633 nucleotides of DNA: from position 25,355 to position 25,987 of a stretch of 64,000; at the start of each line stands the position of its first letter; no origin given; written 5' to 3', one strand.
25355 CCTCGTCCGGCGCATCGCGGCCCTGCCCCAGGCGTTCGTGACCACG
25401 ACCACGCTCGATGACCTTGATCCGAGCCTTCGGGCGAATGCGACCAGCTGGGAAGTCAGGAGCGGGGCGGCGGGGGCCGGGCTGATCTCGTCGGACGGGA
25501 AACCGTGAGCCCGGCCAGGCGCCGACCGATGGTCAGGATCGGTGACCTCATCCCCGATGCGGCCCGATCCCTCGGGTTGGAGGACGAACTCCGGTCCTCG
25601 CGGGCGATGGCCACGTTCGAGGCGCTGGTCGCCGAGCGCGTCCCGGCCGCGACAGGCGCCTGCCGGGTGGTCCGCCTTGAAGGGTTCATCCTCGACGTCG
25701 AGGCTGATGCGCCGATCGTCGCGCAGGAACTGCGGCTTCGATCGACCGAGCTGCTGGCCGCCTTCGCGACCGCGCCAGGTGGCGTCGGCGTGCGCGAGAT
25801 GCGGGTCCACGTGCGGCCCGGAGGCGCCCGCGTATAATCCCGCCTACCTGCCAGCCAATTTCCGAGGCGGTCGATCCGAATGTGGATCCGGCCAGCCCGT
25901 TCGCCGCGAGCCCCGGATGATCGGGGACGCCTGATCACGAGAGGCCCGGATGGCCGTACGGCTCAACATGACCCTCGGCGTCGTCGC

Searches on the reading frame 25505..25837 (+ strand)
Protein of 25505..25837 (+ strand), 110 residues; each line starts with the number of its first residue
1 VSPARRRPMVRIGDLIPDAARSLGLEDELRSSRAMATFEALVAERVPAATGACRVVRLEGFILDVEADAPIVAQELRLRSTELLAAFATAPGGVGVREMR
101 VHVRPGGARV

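Call 35: search_protein_families(library=pfam, proteins=[window:25505-25837:+], max_evalue=0.0001)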
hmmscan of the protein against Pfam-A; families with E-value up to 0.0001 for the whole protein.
window:25505-25837:+ (110 aa): 1 family
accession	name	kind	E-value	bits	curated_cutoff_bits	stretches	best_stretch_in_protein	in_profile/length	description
PF05258.17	DciA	-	3.6e-08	34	24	1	12-101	2-89/89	Dna[CI] antecedent, DciA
